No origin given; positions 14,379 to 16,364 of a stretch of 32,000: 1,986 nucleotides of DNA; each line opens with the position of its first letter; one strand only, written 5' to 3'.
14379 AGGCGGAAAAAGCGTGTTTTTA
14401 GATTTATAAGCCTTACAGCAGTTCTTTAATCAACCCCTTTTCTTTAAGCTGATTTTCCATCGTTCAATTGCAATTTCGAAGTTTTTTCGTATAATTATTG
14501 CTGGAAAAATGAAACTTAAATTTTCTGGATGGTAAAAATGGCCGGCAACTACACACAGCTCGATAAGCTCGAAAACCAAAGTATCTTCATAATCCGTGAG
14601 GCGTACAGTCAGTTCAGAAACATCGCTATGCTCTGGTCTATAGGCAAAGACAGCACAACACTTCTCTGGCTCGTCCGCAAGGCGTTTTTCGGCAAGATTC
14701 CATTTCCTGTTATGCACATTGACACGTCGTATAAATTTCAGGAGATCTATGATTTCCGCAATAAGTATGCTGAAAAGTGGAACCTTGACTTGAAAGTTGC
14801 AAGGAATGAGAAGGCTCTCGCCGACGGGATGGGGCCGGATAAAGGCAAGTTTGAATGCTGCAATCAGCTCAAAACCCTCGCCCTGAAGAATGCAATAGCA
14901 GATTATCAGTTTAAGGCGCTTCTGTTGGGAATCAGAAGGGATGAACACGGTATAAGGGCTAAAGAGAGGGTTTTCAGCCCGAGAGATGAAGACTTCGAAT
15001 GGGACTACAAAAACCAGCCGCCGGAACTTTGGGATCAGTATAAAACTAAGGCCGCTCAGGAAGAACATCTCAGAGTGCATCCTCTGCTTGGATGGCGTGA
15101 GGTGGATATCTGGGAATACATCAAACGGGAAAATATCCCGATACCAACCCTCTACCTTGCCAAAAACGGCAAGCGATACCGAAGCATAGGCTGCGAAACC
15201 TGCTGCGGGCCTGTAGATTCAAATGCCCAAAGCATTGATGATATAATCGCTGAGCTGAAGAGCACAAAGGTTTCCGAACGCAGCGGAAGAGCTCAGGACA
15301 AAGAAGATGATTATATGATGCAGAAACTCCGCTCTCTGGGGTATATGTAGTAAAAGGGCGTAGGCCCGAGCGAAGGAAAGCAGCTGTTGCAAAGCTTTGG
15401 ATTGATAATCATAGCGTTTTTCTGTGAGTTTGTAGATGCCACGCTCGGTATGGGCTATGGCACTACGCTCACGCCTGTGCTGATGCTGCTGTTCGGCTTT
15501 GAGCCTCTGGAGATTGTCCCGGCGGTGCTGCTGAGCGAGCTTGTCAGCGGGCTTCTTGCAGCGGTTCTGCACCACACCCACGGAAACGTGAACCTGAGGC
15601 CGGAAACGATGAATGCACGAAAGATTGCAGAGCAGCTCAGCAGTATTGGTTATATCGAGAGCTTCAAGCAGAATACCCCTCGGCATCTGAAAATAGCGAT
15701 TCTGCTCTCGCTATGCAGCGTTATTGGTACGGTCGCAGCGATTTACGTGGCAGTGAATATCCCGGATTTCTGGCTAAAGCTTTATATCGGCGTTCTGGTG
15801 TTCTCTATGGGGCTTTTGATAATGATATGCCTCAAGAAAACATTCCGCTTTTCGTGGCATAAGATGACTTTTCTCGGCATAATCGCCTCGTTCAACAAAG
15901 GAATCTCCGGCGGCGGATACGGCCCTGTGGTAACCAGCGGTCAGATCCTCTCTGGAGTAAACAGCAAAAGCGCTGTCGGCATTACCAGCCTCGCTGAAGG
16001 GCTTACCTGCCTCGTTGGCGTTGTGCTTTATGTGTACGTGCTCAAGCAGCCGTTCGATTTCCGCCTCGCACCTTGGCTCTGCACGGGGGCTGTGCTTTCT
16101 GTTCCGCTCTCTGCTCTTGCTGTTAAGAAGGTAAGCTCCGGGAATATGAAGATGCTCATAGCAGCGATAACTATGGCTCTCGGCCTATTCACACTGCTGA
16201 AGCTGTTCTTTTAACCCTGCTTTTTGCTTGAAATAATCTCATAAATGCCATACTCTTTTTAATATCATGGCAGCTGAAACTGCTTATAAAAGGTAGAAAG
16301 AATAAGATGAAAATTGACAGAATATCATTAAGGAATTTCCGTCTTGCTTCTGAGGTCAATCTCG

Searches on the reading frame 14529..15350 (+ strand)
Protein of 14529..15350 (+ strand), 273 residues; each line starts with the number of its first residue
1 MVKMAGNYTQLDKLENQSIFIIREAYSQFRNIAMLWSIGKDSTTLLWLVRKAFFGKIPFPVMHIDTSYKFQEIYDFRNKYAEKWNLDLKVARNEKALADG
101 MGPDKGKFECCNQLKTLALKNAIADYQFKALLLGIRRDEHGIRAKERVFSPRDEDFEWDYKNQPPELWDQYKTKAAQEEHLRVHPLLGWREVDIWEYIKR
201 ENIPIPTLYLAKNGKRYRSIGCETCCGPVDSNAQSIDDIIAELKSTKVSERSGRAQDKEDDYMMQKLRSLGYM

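Call 3: search_protein_families(library=pfam, proteins=[window:14529-15350:+], max_evalue=0.01)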
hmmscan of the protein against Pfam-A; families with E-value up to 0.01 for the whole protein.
window:14529-15350:+ (273 aa): 1 family
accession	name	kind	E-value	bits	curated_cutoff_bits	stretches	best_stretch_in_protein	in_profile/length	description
PF01507.26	PAPS_reduct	-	6.2e-43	147.3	22.5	1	31-227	1-174/175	Phosphoadenosine phosphosulfate reductase domain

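Call 5: search_protein_families(library=ncbifam, proteins=[window:14529-15350:+], max_evalue=0.01)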
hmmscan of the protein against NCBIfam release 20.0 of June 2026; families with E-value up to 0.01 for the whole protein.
window:14529-15350:+ (273 aa): 13 families
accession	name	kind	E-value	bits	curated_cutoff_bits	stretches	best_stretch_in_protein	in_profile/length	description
NF003587.0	PRK05253.1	subfamily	1e-107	359.9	195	2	7-213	5-213/301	sulfate adenylyltransferase subunit CysD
TIGR02039.1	CysD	subfamily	1.8e-82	277.2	396.6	2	11-213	1-205/294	sulfate adenylyltransferase, small subunit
NF009214.0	PRK12563.1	equivalog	3.2e-82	276.5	413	2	7-213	20-228/317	sulfate adenylyltransferase subunit CysD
NF002537.0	PRK02090.1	equivalog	6e-23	81.7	154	1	11-233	23-220/244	phosphoadenylyl-sulfate reductase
TIGR02055.1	APS_reductase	subfamily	3.2e-17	63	235.3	1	58-233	19-175/194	adenylylsulfate reductase, thioredoxin dependent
TIGR00434.1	cysH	subfamily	8.9e-17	61.7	165.1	2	25-148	8-137/214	phosophoadenylyl-sulfate reductase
NF006327.0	PRK08557.1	equivalog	9.1e-14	51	366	1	7-243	155-372/415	hypothetical protein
TIGR02057.1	PAPS_reductase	equivalog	2.8e-13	50.3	254.2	2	9-150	6-150/224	phosphoadenosine phosphosulfate reductase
NF006351.0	PRK08576.1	equivalog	5e-13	48.4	290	1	6-210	213-390/436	hypothetical protein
NF010366.0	PRK13795.1-1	equivalog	4.7e-11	41.6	745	1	5-242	238-460/667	hypothetical protein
NF010368.0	PRK13795.1-3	equivalog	5e-11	41.6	588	1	6-234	223-429/635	hypothetical protein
NF010367.0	PRK13795.1-2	equivalog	2.6e-10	39.4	456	1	7-226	219-416/584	hypothetical protein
TIGR00424.1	APS_reduc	equivalog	6.9e-05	21.6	553.2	0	185-229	259-299/464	5'-adenylylsulfate reductase, thioredoxin-independent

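Call 10: find_related_loci(query=window:14529-15350:+, collection=genome_contigs, flank=10000)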
Query window:14529-15350:+ (273 aa) in genome_contigs; peptide patterns used: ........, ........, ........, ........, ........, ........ (x = any residue, [..] = any of these).
117 stretches matched a pattern; 106 encode a relative of the query (tblastn E <= 1e-3); the best 80 are kept; 80 distinct loci.
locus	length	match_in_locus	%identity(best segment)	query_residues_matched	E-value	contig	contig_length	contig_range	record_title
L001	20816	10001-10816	86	2-273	9e-166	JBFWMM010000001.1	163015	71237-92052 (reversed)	MAG: Phycisphaerae bacterium isolate CA_2019_NHSR_9 NODE_235_length_163015_cov_91.549285_NHSR, whole genome shotgun sequ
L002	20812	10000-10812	82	3-273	1e-159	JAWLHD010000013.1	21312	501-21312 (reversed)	MAG: Anaerohalosphaeraceae bacterium isolate 30dZY2.bin.36 NODE_3021_length_21312_cov_3.273747, whole genome shotgun seq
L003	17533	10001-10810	81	4-273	3e-159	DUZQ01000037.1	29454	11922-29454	MAG TPA_asm: Planctomycetota bacterium isolate MAG_18080_pl_157 Ga0180433_10002336, whole genome shotgun sequence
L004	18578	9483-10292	83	4-273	2e-159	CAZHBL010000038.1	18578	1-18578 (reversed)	MAG TPA_asm: uncultured Pirellulales bacterium isolate SRP185410_co2_165 genome assembly, contig: NODE_3579_length_18578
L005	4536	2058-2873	81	2-273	8e-163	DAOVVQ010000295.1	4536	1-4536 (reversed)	MAG TPA_asm: Planctomycetota bacterium isolate CSMAG_1709 CSMAG_1709_k141_2787496_length_4536_cov_7.0000, whole genome s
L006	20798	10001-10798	83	8-273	6e-159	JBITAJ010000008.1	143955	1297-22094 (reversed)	MAG: Sedimentisphaeraceae bacterium JB056 k141_163361, whole genome shotgun sequence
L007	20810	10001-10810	83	4-273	5e-159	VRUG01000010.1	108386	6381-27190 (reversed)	MAG: Planctomycetota bacterium isolate MohnsGC08_bin181 NODE_10_length_108386_cov_15.696590, whole genome shotgun sequen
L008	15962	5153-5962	81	4-273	1e-158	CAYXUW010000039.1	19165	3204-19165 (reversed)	MAG TPA_asm: uncultured Pirellulales bacterium isolate binchicken_co178_121 genome assembly, contig: NODE_3737_length_19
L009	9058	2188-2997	81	4-273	2e-158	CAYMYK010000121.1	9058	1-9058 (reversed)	MAG TPA_asm: uncultured Pirellulales bacterium isolate SRP214966_co5_301 genome assembly, contig: NODE_7818_length_9058_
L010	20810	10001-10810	83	4-273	3e-158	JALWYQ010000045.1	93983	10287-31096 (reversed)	MAG: Phycisphaerae bacterium isolate T2_metabat1_scaf2bin.018 T2_NODE_99_length_93983_cov_3.067209, whole genome shotgun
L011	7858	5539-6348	81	4-273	2e-158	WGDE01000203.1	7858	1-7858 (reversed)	MAG: Phycisphaerae bacterium isolate S145_28 k151_36557, whole genome shotgun sequence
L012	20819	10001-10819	80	1-273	3e-158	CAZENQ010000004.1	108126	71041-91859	MAG TPA_asm: uncultured Pirellulales bacterium isolate SRP068000_co1_348 genome assembly, contig: NODE_96_length_108126_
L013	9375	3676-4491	80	2-273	3e-158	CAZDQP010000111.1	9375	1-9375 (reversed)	MAG TPA_asm: uncultured Pirellulales bacterium isolate SRP323688_co1_236 genome assembly, contig: NODE_10818_length_9375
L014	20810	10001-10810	80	4-273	6e-157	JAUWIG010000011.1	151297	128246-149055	MAG: Planctomycetota bacterium isolate CSMAG_2288 CSMAG_2288_k141_1486571_length_151297_cov_15.8565, whole genome shotgu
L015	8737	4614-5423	80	4-273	7e-157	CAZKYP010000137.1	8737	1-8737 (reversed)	MAG TPA_asm: uncultured Pirellulales bacterium isolate binchicken_co129_610 genome assembly, contig: NODE_26299_length_8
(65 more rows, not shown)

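Call 51: search_protein_families(library=pfam, proteins=[L090:5134-5814:+, L090:5814-7070:+], max_evalue=0.01)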
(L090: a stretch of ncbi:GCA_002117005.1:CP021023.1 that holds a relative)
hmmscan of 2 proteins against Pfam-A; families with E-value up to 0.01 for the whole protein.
L090:5134-5814:+ (226 aa): 1 family
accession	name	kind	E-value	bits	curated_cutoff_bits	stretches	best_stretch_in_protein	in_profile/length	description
PF15515.12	MvaI_BcnI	-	3.3e-36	125.8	25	1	8-220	2-227/227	MvaI/BcnI restriction endonuclease family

L090:5814-7070:+ (418 aa): 4 families
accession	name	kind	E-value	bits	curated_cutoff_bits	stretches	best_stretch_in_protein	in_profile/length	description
PF01555.25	N6_N4_Mtase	-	4.2e-10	40.4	26.7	1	23-80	155-213/221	DNA methylase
PF01170.24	UPF0020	-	7.3e-09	36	22.3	1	29-74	8-54/197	RMKL-like, methyltransferase domain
PF07669.17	Eco57I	-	0.00077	20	25.3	0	94-260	24-90/171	Eco57I restriction-modification methylase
PF02384.22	N6_Mtase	-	0.0096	15.7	20.4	0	218-257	98-138/311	N-6 DNA Methylase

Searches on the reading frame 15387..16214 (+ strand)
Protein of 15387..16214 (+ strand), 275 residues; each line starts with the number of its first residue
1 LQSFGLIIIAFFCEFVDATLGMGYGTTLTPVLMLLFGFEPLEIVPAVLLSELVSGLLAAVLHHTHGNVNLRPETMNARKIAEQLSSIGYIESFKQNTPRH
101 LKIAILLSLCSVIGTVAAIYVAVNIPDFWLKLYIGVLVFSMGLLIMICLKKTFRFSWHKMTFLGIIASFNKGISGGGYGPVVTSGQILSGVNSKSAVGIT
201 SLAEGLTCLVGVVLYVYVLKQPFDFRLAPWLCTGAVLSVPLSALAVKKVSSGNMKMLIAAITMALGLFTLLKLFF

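Call 3: search_protein_families(library=pfam, proteins=[window:15387-16214:+], max_evalue=0.01)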
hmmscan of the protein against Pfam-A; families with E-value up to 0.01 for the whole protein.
window:15387-16214:+ (275 aa): 1 family
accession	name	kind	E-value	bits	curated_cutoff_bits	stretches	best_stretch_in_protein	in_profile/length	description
PF01925.25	TauE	-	1e-28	101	32.6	2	90-268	53-236/237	Sulfite exporter TauE/SafE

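Call 5: search_protein_families(library=ncbifam, proteins=[window:15387-16214:+], max_evalue=0.01)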
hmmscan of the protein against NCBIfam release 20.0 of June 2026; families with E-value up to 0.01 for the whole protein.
window:15387-16214:+ (275 aa): 0 families

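Call 26: find_related_loci(query=window:15387-16214:+, collection=metagenome_contigs, flank=7000)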
Query window:15387-16214:+ (275 aa) in metagenome_contigs; peptide patterns used: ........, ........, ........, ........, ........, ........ (x = any residue, [..] = any of these).
122 stretches matched a pattern; 5 encode a relative of the query (tblastn E <= 1e-3); 5 distinct loci.
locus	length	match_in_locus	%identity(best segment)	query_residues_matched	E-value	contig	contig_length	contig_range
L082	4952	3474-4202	48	4-272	2e-65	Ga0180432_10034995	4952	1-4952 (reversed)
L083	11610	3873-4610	43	9-274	9e-51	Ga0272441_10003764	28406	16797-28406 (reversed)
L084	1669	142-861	37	10-272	3e-50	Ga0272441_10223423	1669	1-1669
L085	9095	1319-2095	38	13-275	1e-48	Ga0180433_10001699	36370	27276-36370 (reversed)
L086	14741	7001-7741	43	8-274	3e-56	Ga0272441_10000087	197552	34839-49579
